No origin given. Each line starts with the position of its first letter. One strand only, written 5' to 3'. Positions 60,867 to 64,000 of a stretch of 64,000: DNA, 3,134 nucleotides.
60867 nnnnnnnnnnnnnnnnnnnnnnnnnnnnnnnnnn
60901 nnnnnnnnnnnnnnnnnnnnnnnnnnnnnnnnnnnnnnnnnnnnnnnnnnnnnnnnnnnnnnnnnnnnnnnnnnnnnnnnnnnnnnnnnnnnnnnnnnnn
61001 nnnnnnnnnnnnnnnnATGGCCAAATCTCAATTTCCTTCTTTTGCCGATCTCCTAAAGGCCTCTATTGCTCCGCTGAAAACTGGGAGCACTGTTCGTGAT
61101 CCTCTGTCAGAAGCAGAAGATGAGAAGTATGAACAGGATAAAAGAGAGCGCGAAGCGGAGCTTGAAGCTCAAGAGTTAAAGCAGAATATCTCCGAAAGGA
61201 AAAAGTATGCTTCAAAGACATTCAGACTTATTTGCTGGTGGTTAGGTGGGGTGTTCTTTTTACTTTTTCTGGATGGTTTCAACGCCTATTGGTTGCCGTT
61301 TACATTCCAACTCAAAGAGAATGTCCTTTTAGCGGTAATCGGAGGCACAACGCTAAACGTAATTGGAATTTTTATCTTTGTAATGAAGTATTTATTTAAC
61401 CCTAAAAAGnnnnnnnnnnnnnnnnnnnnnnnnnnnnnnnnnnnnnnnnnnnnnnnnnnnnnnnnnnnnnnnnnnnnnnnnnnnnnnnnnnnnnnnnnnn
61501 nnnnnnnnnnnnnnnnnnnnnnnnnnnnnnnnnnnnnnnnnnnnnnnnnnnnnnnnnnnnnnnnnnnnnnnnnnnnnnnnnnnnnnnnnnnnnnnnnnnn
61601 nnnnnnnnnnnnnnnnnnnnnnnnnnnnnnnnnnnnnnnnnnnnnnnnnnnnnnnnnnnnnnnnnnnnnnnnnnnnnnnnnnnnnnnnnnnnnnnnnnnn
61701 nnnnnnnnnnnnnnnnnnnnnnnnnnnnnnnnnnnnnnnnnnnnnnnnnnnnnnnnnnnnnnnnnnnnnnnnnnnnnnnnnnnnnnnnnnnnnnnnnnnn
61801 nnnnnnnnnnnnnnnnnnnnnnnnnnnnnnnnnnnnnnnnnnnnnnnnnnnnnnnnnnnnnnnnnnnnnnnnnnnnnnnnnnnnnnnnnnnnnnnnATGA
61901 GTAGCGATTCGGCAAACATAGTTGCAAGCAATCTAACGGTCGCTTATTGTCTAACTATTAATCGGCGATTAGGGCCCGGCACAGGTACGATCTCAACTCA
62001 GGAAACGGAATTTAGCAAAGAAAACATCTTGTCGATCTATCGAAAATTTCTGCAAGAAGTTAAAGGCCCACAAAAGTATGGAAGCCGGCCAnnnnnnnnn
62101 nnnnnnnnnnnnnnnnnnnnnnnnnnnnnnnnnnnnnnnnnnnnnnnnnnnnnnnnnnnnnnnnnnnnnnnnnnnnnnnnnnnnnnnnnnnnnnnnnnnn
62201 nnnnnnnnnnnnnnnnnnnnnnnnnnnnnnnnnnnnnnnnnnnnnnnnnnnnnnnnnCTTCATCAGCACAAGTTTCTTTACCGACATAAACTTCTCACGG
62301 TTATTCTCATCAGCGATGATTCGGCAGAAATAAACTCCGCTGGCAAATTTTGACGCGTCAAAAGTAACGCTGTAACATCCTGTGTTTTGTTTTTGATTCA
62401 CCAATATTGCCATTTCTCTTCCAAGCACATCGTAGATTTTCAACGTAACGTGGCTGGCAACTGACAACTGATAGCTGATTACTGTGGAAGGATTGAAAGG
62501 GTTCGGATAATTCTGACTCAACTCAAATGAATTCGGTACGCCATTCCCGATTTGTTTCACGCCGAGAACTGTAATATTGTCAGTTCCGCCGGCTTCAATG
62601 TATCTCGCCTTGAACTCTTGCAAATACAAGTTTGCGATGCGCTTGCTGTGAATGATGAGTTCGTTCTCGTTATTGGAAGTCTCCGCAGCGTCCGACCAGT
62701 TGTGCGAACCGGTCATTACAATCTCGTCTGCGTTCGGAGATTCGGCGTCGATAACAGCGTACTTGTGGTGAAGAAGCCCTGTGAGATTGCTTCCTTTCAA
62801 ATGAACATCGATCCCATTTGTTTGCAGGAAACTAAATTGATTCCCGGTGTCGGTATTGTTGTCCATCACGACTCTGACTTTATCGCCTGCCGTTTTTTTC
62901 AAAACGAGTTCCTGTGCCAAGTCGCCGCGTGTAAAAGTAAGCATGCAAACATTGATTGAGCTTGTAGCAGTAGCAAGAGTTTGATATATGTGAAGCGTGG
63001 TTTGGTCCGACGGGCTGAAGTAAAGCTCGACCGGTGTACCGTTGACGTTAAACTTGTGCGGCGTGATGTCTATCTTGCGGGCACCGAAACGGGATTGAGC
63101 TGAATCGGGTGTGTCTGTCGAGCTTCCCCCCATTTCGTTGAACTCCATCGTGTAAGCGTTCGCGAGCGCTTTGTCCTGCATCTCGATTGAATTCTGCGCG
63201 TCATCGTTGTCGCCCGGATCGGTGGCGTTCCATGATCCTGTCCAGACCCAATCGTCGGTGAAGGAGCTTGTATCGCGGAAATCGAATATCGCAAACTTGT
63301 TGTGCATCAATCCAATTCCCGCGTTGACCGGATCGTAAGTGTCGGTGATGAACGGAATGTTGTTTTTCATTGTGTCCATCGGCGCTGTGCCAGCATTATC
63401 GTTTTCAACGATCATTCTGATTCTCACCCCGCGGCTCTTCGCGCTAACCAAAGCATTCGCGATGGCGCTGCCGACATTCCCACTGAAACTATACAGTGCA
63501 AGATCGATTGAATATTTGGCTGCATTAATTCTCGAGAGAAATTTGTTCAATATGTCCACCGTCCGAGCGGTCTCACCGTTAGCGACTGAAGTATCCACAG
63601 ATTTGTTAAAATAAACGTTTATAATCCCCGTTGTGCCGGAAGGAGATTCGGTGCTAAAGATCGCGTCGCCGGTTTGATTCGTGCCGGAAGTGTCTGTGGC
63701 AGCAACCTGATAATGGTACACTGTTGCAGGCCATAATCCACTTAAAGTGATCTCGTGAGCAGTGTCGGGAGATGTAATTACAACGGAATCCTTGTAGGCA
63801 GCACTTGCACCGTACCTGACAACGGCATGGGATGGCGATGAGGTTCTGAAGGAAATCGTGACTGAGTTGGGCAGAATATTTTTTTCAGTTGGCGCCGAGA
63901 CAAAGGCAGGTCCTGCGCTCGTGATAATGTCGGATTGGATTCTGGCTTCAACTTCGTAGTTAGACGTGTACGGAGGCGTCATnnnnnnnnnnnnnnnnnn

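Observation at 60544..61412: DUF4065/Panacea antitoxin-domain gene translationally coupled to an unrecognisable two-TM protein: candidate novel toxin-antitoxin or abortive-infection pair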

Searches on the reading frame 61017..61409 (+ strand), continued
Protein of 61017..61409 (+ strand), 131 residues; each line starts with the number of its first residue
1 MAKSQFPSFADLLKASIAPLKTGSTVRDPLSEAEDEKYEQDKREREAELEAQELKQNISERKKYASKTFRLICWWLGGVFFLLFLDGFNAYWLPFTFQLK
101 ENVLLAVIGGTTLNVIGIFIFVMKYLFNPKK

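Call 60: search_protein_families(library=pfam, proteins=[L007:2397-2918:+, L010:2389-2895:+, L013:2300-2836:+, L018:2431-2949:+, L034:2330-2839:+, L043:2436-3008:+, L063:2486-3022:+, L082:2451-2954:+, L080:1660-2190:+, L027:2409-2930:+], max_evalue=0.001)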
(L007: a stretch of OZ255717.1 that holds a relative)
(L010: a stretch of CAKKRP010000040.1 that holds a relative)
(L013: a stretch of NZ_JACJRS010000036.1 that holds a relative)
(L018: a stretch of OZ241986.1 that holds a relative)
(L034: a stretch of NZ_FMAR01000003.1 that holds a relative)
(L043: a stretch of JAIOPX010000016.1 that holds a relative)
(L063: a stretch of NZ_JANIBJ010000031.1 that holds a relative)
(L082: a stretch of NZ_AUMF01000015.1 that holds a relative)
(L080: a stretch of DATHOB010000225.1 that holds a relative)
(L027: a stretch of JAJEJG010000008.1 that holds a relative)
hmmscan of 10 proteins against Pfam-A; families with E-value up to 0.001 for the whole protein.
L007:2397-2918:+ (174 aa): 1 family
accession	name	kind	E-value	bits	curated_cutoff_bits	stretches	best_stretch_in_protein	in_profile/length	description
PF13274.11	SocA_Panacea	-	1.8e-24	87.3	25.7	1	41-149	1-112/113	Antitoxin SocA-like, Panacea domain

L010:2389-2895:+ (169 aa): 1 family
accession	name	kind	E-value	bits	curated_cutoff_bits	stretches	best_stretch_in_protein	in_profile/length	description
PF13274.11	SocA_Panacea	-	1.9e-21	77.5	25.7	1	35-140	2-112/113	Antitoxin SocA-like, Panacea domain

L013:2300-2836:+ (179 aa): 1 family
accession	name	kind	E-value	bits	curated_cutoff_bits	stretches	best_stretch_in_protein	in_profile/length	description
PF13274.11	SocA_Panacea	-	1e-14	55.8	25.7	1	35-136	2-112/113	Antitoxin SocA-like, Panacea domain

L018:2431-2949:+ (173 aa): 1 family
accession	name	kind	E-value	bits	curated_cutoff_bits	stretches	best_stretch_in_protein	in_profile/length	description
PF13274.11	SocA_Panacea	-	1.1e-20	75.1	25.7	1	32-142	1-113/113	Antitoxin SocA-like, Panacea domain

L034:2330-2839:+ (170 aa): 1 family
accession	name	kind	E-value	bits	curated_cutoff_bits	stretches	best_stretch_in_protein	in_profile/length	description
PF13274.11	SocA_Panacea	-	2.5e-21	77.1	25.7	1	37-139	1-113/113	Antitoxin SocA-like, Panacea domain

L043:2436-3008:+ (191 aa): 1 family
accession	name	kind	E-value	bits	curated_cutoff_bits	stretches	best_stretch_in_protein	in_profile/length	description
PF13274.11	SocA_Panacea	-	2.4e-17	64.3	25.7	1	45-150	2-112/113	Antitoxin SocA-like, Panacea domain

L063:2486-3022:+ (179 aa): 1 family
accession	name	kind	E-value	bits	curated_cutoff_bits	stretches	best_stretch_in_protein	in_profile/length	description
PF13274.11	SocA_Panacea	-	2.3e-15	57.9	25.7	1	57-151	1-112/113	Antitoxin SocA-like, Panacea domain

L082:2451-2954:+ (168 aa): 1 family
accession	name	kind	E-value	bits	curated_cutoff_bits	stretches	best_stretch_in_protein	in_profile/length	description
PF13274.11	SocA_Panacea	-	3.7e-18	66.9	25.7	1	29-133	1-112/113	Antitoxin SocA-like, Panacea domain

L080:1660-2190:+ (177 aa): 1 family
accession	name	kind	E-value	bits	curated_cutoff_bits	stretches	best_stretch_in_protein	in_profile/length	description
PF13274.11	SocA_Panacea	-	3.5e-19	70.2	25.7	1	32-138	1-113/113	Antitoxin SocA-like, Panacea domain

L027:2409-2930:+ (174 aa): 1 family
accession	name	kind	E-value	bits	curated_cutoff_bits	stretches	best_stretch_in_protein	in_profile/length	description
PF13274.11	SocA_Panacea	-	6.5e-22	79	25.7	1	34-143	1-112/113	Antitoxin SocA-like, Panacea domain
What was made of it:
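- Ten of ten upstream ORFs checked pass the Pfam PF13274 gathering score (call 60).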

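Call 63: predict_structure(alignment_id=A4)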
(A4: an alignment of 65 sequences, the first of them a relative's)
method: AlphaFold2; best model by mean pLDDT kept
length: 131 residues; sequences in the alignment: 65
mean_pLDDT: 82.5   pTM: 0.50
mean pLDDT of the five models: 82.5, 82.4, 82.3, 79.6, 76.9
residues with pLDDT >= 90: 41; 70-90: 61; 50-70: 28; < 50: 1
segments of 3 or more residues with pLDDT < 50: none
pLDDT, mean of each block of 10 residues (from residue 1): 61 65 76 94 94 85 89 91 82 75 90 90 82 54
secondary structure, 60 per line:
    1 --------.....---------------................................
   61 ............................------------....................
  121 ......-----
elements in order: H9-13 H29-88 H101-126
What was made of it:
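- Checked: The AlphaFold2 model (mean pLDDT 82.5) shows one continuous helix 29-88, a loop, and a helix 101-126 (call 63).
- The AF2 model gives helix 29-88, a loop, and helix 101-126 (call 63).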

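Call 68: fold_search(model_id=the predicted structure, library=pdb)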
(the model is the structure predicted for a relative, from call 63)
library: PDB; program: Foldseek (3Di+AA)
matches with E <= 10: 0; with E <= 0.001: 0
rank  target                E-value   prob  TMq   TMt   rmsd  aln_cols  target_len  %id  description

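Call 69: fold_search(model_id=the predicted structure, library=viral)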
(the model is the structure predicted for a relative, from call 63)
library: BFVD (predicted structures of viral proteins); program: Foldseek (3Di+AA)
matches with E <= 10: 12; with E <= 0.001: 0
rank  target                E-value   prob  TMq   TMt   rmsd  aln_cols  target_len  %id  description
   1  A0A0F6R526            5.5e+00  0.08  0.37  0.34  16.3       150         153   16  Transmembrane protein [Sinorhizobium phage phiM9]
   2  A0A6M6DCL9            5.9e+00  0.16  0.37  0.43   5.0        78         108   19  (no name in the UniProt tables at hand)
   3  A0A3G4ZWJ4            6.3e+00  0.04  0.27  0.11  12.5       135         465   14  C3H1-type domain-containing protein [Faunusvirus sp.]
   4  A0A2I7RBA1            6.7e+00  0.16  0.43  0.48   3.0        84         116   13  (no name in the UniProt tables at hand)
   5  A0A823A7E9            6.7e+00  0.10  0.38  0.16   9.8       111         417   15  (no name in the UniProt tables at hand)
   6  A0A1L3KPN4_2          6.7e+00  0.07  0.39  0.07   7.5       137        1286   18  RNA-dependent RNA polymerase (Fragment) [Hubei bunya-like virus 11]
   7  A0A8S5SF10            7.7e+00  0.11  0.34  0.56   3.7        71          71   17  Uncharacterized protein [Myoviridae sp. ct8mY9]
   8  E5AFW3                8.2e+00  0.16  0.39  0.57   3.9        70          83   14  Uncharacterized protein [Erwinia phage phiEa104]
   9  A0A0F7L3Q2            8.2e+00  0.03  0.25  0.17  10.7       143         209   12  Uncharacterized protein [uncultured marine virus]
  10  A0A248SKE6            8.8e+00  0.10  0.36  0.51   5.4        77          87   13  (no name in the UniProt tables at hand)
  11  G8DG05                9.4e+00  0.06  0.36  0.43  10.9       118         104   11  (no name in the UniProt tables at hand)
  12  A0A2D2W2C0            9.4e+00  0.06  0.39  0.15  13.5       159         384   11  Uncharacterized protein [Stenotrophomonas phage vB_SmaS_DLP_5]
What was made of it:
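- Tried and rejected: Fold search of the ORF2 model against PDB and BFVD: no meaningful match, as expected for a simple helical hairpin (calls 68, 69).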

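Call 80: search_solved_structures(query=A4, max_evalue=1)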
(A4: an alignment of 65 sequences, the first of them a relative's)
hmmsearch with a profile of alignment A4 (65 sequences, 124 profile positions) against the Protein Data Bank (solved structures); distinct sequences matched with E-value up to 1: 1.
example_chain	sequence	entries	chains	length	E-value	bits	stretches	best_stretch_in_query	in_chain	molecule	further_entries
8xvj_R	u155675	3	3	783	0.97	12.4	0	20-75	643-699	Endoglucanase H,Endothelin-1 receptor,Soluble cytochrome b562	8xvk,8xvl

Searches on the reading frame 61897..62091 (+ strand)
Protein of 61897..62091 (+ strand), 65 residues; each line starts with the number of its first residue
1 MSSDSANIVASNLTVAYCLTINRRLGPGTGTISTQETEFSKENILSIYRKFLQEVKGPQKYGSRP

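Call 75: search_protein_families(library=pfam, proteins=[window:61897-62091:+], max_evalue=0.1)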
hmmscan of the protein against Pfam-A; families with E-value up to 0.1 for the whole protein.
window:61897-62091:+ (65 aa): 1 family
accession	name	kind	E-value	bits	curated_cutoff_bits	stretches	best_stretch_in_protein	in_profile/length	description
PF02812.23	ELFV_dehydrog_N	-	0.085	13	25.3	1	17-56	60-99/129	Glu/Leu/Phe/Val dehydrogenase, dimerisation domain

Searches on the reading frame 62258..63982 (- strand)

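Call 75: search_protein_families(library=pfam, proteins=[window:62258-63982:-], max_evalue=0.1)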
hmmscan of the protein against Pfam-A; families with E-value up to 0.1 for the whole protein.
window:62258-63982:- (575 aa): 6 families
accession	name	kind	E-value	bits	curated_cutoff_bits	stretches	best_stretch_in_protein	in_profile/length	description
PF13091.12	PLDc_2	-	3.7e-40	137.3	27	2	333-459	2-130/132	PLD-like domain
PF18962.6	Por_Secre_tail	-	7.3e-11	42.6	27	1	492-564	2-72/75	Secretion system C-terminal sorting domain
PF16656.11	Pur_ac_phosph_N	-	5.5e-07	30.5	30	1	38-99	12-86/93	Purple acid Phosphatase, N-terminal domain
PF25059.1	FN3_DSCAM-DSCAML_C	-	0.001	19.8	39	1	55-118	25-86/89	DSCAM/DSCAML C-terminal Fn3-like domain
PF00041.27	fn3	-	0.0033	18.1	25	1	34-106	9-79/84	Fibronectin type III domain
PF22352.2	K319L-like_PKD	-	0.013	16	27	1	39-106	12-79/84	K319L-like, PKD domain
